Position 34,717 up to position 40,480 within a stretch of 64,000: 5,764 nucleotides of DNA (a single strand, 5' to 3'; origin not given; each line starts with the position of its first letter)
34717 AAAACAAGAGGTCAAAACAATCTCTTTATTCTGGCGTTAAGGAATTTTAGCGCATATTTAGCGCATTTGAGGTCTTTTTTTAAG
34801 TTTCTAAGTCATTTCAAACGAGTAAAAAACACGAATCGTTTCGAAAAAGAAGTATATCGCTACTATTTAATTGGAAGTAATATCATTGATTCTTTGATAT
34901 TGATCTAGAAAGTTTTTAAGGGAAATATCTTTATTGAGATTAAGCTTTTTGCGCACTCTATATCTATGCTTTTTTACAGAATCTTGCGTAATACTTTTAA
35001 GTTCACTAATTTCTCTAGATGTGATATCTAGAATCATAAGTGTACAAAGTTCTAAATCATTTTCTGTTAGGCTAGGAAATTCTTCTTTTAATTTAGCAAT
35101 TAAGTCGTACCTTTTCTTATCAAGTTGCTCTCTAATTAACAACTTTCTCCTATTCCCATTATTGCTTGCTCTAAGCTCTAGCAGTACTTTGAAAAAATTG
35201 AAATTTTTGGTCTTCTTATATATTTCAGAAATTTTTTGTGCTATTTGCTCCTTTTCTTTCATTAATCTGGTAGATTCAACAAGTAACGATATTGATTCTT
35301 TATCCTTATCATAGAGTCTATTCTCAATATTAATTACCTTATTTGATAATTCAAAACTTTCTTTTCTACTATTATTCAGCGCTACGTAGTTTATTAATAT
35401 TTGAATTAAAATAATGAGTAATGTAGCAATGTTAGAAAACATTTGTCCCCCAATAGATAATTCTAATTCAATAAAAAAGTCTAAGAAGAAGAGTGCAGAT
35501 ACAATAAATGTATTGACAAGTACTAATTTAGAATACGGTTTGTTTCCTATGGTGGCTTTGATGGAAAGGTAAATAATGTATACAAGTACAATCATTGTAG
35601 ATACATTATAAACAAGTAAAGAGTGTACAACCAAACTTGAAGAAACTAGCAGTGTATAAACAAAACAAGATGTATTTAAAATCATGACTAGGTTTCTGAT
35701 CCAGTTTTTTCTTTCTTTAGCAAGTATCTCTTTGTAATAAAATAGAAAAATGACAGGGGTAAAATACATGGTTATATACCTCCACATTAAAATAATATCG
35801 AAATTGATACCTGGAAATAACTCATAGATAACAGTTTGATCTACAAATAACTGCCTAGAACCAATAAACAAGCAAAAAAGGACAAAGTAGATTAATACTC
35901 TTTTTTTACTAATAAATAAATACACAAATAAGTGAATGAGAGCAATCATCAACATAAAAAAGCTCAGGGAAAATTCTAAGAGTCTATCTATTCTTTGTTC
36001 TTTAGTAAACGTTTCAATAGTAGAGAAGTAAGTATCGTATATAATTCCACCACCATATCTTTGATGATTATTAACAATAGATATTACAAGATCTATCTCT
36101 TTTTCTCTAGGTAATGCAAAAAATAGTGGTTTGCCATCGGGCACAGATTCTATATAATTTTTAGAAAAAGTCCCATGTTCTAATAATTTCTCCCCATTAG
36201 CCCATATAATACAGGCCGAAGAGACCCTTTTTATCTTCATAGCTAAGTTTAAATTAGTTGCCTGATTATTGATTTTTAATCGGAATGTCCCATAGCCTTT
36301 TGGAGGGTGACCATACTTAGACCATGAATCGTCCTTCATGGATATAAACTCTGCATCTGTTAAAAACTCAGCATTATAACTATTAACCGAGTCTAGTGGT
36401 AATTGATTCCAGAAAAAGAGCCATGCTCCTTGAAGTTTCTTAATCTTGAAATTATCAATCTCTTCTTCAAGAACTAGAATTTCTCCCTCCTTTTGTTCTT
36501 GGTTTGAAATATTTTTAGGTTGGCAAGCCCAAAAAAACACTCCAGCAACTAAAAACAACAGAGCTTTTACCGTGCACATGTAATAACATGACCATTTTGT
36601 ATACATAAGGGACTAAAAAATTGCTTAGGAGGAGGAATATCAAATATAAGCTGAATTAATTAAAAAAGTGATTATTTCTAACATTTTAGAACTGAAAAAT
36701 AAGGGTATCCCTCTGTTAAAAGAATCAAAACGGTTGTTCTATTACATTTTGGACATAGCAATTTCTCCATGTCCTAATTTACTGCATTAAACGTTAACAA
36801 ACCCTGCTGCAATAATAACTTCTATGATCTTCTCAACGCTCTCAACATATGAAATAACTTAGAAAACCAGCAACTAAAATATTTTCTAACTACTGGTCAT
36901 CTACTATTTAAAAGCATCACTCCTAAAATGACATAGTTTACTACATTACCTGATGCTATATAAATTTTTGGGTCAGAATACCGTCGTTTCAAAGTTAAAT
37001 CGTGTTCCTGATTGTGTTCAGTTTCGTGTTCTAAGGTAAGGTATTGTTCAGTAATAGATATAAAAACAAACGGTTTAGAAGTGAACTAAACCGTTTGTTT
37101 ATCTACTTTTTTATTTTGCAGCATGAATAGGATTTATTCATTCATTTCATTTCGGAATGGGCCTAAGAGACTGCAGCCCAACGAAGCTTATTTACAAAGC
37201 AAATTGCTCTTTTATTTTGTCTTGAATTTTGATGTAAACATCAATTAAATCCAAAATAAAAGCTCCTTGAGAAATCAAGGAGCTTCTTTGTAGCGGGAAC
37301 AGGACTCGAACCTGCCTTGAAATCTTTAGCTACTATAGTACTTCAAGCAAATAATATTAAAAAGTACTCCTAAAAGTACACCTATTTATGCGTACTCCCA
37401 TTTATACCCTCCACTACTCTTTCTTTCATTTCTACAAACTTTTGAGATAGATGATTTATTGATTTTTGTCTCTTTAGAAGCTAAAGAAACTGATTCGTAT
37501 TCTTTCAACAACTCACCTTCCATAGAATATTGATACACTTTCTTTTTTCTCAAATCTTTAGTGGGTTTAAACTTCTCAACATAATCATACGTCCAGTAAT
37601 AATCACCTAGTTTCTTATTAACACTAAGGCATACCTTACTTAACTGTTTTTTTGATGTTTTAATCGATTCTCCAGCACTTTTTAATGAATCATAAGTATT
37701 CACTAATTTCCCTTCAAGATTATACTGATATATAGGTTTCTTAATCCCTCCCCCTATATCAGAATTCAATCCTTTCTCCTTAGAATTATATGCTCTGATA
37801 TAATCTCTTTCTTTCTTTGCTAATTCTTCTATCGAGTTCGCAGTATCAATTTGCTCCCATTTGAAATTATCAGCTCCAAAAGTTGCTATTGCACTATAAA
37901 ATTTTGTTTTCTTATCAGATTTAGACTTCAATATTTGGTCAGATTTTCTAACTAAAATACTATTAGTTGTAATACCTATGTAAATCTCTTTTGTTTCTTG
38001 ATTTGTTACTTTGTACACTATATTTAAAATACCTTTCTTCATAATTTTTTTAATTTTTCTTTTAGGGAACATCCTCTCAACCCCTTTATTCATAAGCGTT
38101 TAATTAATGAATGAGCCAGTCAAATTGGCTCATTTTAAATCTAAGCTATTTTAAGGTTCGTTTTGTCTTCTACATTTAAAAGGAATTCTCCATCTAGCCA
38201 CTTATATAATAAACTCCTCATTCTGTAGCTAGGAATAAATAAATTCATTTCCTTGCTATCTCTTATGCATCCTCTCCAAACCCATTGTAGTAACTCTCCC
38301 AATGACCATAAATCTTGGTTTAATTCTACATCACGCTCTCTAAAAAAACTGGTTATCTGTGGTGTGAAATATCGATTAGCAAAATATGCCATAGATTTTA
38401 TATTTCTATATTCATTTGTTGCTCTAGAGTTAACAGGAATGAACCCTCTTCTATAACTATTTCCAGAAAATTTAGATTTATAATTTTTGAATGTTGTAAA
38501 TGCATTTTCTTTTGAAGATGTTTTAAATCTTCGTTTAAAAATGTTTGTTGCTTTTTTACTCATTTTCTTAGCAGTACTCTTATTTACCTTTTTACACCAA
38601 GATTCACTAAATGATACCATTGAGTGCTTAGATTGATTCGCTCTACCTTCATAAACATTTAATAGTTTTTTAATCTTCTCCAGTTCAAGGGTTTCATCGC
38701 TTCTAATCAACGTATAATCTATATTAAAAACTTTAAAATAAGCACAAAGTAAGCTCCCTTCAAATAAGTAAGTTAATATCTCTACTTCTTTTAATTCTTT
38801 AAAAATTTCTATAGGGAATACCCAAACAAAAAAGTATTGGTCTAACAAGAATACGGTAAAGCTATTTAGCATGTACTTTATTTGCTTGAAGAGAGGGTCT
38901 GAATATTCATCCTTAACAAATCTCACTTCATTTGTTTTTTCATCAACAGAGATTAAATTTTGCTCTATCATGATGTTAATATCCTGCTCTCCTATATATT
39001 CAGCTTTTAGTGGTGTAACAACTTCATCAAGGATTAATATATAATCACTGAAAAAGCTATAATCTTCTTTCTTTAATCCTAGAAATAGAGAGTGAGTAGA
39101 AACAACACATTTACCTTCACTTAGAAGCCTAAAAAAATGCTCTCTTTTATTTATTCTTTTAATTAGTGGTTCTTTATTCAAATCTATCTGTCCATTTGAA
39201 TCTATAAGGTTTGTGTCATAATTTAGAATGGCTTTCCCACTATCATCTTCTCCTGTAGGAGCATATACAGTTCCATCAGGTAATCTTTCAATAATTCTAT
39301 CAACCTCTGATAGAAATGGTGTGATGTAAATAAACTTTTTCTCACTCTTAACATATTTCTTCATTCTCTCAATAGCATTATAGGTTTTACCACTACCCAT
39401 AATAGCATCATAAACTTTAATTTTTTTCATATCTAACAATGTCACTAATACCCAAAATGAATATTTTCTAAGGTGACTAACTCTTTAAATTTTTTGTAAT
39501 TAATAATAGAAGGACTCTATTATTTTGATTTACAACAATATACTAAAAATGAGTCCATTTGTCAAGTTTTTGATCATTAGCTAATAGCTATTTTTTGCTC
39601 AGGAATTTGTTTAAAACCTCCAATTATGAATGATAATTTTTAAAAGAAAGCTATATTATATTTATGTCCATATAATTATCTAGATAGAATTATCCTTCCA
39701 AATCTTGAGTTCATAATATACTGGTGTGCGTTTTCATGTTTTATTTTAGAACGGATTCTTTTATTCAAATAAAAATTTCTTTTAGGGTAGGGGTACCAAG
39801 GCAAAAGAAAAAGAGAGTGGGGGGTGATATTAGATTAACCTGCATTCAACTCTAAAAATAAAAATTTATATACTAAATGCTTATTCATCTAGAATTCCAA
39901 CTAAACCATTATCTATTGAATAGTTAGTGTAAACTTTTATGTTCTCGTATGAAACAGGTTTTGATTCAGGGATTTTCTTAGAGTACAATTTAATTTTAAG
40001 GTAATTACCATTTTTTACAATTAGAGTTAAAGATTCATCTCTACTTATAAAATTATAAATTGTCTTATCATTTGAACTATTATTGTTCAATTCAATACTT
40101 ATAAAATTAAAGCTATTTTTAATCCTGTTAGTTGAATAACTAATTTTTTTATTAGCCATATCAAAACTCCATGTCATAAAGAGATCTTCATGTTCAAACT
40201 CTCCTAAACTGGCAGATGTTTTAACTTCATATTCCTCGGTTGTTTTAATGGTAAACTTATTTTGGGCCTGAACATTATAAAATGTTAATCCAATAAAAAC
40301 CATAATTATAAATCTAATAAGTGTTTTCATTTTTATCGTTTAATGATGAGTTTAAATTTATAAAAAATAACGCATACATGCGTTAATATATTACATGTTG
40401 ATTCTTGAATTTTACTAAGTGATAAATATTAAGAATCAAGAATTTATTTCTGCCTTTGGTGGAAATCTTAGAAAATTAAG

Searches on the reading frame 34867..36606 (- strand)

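Call 3: search_protein_families(library=pfam, proteins=[window:34867-36606:-], max_evalue=1)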
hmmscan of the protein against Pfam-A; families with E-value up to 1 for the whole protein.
window:34867-36606:- (579 aa): 3 families
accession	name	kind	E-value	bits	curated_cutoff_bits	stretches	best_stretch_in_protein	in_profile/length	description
PF07695.17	7TMR-DISM_7TM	-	6.6e-13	49.5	29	1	217-410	11-202/205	7TM diverse intracellular signalling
PF00196.25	GerE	-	0.0015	18.6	23.5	1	512-560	2-50/57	Bacterial regulatory proteins, luxR family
PF08281.18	Sigma70_r4_2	-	0.024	14.7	25.7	1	525-555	24-54/54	Sigma-70, region 4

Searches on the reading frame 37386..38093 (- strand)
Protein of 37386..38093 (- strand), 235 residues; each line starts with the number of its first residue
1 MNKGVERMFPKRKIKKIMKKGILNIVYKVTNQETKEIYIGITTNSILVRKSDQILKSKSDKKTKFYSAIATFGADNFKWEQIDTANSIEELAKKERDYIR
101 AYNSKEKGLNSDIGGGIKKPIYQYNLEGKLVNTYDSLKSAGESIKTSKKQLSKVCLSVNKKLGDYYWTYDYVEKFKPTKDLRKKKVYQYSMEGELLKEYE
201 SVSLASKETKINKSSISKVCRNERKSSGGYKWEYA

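Call 3: search_protein_families(library=pfam, proteins=[window:37386-38093:-], max_evalue=1)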
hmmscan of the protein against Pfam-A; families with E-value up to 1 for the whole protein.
window:37386-38093:- (235 aa): 5 families
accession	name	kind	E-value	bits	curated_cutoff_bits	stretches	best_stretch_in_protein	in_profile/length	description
PF07453.19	NUMOD1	-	1.4e-14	54.2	22.8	2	119-153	1-35/37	NUMOD1 domain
PF01541.30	GIY-YIG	-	5.4e-05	23.9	22.6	1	25-105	3-76/78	GIY-YIG catalytic domain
PF22083.2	I-HmuI_NUMOD-like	-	0.0029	17.6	27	1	197-233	10-46/46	DNA endonuclease I-HmuI-like, NUMOD-like domain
PF23448.1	CAP-like_CFAP184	-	0.019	15.6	27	1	14-102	5-91/131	CFAP184 CAP-like domain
PF21346.3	PcRGLX_3rd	-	0.042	13.6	23.8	1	33-121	237-325/411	PcRGLX-like protein C-terminal alpha/alpha toroid domain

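Call 4: search_protein_families(library=padloc, proteins=[window:37386-38093:-], max_evalue=1)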
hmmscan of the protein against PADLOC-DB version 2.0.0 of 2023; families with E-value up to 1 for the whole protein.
window:37386-38093:- (235 aa): 2 families
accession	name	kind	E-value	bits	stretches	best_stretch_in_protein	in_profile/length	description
PDLC03687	HEase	-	9e-10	36.8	2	180-234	118-171/178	homing endonuclease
PDLC03677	HEase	-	1.9e-05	22.3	1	120-219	167-271/359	homing endonuclease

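Call 6: search_protein_families(library=ncbifam, proteins=[window:37386-38093:-], max_evalue=1)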
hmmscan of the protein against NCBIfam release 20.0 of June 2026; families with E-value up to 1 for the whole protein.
window:37386-38093:- (235 aa): 1 family
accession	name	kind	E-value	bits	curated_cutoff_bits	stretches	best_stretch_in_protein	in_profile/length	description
TIGR01453.1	grpIintron_endo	subfamily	7.1e-11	42.5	56.05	1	26-224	4-205/215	group I intron endonuclease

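Call 73: search_protein_families(library=phrogs, proteins=[window:37386-38093:-], max_evalue=0.01)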
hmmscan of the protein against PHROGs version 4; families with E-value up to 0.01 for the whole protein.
window:37386-38093:- (235 aa): 6 families
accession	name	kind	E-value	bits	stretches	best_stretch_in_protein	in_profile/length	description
phrog_314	-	DNA, RNA and nucleotide metabolism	1.1e-17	65.2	1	15-234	170-387/574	homing endonuclease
phrog_5123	-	DNA, RNA and nucleotide metabolism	7.5e-11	43.2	1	26-115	4-92/152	homing endonuclease with GIY-YIG motif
phrog_19446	-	DNA, RNA and nucleotide metabolism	1.6e-09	38.6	1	25-104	3-81/254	homing endonuclease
phrog_7168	-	DNA, RNA and nucleotide metabolism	1.7e-08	35.2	1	24-156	2-151/284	homing endonuclease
phrog_20162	-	DNA, RNA and nucleotide metabolism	2.4e-08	35.2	1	193-235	41-82/88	HNH endonuclease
phrog_36279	-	unknown function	0.0015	19.4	0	182-221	4-44/152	-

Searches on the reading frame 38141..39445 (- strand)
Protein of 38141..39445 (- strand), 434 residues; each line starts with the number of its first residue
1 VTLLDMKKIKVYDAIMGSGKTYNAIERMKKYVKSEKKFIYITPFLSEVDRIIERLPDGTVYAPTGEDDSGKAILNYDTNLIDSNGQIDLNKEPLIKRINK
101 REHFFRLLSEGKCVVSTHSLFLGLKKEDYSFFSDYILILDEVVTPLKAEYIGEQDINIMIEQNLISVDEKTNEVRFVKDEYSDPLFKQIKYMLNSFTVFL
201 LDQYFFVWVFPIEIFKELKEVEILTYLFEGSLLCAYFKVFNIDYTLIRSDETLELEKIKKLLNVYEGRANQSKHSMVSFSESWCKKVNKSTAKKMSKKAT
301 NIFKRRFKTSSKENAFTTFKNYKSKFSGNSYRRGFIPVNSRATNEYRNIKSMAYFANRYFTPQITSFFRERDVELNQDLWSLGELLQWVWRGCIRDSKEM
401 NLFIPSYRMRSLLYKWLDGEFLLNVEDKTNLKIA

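Call 3: search_protein_families(library=pfam, proteins=[window:38141-39445:-], max_evalue=1)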
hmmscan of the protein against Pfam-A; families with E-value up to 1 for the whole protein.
window:38141-39445:- (434 aa): 2 families
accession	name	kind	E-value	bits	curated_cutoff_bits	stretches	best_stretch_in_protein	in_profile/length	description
PF09659.15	Cas_Csm6_HEPN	-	0.00068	19.9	23.4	1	242-321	109-187/193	Cas_Csm6 HEPN domain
PF04851.21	ResIII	-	0.097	13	22.5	1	15-55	31-73/164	Type III restriction enzyme, res subunit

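Call 4: search_protein_families(library=padloc, proteins=[window:38141-39445:-], max_evalue=1)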
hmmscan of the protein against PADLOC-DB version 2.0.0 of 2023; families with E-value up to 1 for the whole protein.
window:38141-39445:- (434 aa): 1 family
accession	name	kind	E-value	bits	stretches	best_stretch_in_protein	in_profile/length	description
PDLC01638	Csm6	-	0.0015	15.6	1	246-321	272-348/355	CAS-III; associated_signaling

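Call 6: search_protein_families(library=ncbifam, proteins=[window:38141-39445:-], max_evalue=1)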
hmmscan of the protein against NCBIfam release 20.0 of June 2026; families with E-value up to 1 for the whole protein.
window:38141-39445:- (434 aa): 0 families

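Call 73: search_protein_families(library=phrogs, proteins=[window:38141-39445:-], max_evalue=0.01)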
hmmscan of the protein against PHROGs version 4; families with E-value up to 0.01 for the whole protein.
window:38141-39445:- (434 aa): 1 family
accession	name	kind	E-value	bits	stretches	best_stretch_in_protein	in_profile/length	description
phrog_2467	-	unknown function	2.5e-65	222.4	1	6-421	7-425/502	-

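Call 74: search_solved_structures(query=window:38141-39445:-, max_evalue=1)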
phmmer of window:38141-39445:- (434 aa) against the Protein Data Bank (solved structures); distinct sequences matched with E-value up to 1: 2.
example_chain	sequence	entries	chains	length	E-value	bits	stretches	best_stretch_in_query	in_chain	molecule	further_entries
6to3_AAA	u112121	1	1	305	0.1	14.7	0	248-277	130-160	Glutathione transferase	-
6c26_A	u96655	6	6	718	0.54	12.3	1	194-240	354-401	Dolichyl-diphosphooligosaccharide--protein glycosyltransferase subunit STT3 | Dolichyl-diphosphooligosaccharide--protein glycotransferase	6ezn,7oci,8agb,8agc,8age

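Call 89: search_dna_similar(query=window:38141-39445:-, collection=phages, mode=protein, max_evalue=0.00001, max_rows=8)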
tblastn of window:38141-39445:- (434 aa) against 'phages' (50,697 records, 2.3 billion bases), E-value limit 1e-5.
Records with a match: 56; places in all: 61; records where one place covers at least 80% of the query: 51.
Best place of each record, by identity: <60% 56.
By first word of the organism name: Bacillus 24; Acinetobacter 15; Fusobacterium 4; Pseudoalteromonas 3; Clostridioides 2; Staphylococcus 2; Aeromonas 2; Alicyclobacillus 1; Psychrobacter 1; Edwardsiella 1; and 1 more.
By host as written in the record: Bacillus subtilis BEST7003 9; Acinetobacter baumannii 7; Bacillus subtilis 5; Bacillus subtilis subsp. subtilis str. 168 5; Bacillus subtilis Delta6 3; - 3; Staphylococcus chromogenes 2; Aeromonas hydrophila 2; and 16 more.
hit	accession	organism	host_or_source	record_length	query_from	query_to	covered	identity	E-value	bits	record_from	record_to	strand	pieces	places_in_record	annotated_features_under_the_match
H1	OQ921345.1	Bacillus phage SPbetaL5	Bacillus subtilis BEST7003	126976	6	429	98%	34.0%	5e-58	211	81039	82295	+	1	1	hypothetical protein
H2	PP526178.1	Bacillus phage phi3T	Bacillus subtilis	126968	6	429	98%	34.0%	7e-58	211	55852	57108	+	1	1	record has no annotation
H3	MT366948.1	Bacillus phage Hyb3phi3Ts-SPbeta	Bacillus subtilis subsp. subtilis str. ...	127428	6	429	98%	34.0%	7e-58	211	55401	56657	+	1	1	hypothetical protein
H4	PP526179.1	Bacillus phage phi3T-SPBeta hybrid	Bacillus subtilis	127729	6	429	98%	34.0%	7e-58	211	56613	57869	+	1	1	record has no annotation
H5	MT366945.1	Bacillus phage phi3Ts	Bacillus subtilis subsp. subtilis str. ...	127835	6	429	98%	34.0%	7e-58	211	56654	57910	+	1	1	hypothetical protein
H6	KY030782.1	Bacillus phage phi3T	Bacillus subtilis str. 168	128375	6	429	98%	34.0%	7e-58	211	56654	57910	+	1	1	hypothetical protein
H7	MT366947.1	Bacillus phage Hyb2phi3Ts-SPbeta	Bacillus subtilis subsp. subtilis str. ...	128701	6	429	98%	34.0%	7e-58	211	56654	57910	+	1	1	hypothetical protein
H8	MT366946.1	Bacillus phage Hyb1phi3Ts-SPbeta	Bacillus subtilis subsp. subtilis str. ...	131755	6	429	98%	34.0%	7e-58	211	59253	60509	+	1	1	hypothetical protein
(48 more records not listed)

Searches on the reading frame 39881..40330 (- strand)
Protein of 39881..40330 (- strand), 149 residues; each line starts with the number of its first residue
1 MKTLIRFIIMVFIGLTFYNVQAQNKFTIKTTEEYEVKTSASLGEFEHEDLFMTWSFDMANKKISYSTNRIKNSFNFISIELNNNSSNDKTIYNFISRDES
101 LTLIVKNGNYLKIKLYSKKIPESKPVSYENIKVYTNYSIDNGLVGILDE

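Call 3: search_protein_families(library=pfam, proteins=[window:39881-40330:-], max_evalue=1)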
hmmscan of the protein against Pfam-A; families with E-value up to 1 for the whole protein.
window:39881-40330:- (149 aa): 0 families

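Call 4: search_protein_families(library=padloc, proteins=[window:39881-40330:-], max_evalue=1)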
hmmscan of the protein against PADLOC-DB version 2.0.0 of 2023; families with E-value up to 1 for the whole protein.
window:39881-40330:- (149 aa): 0 families

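Call 6: search_protein_families(library=ncbifam, proteins=[window:39881-40330:-], max_evalue=1)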
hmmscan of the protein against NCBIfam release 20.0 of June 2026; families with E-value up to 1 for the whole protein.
window:39881-40330:- (149 aa): 0 families

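Call 73: search_protein_families(library=phrogs, proteins=[window:39881-40330:-], max_evalue=0.01)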
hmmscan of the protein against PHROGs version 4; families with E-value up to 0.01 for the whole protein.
window:39881-40330:- (149 aa): 1 family
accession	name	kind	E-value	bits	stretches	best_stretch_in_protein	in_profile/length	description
phrog_38578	-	unknown function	0.0098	16.4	0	2-60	95-154/238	-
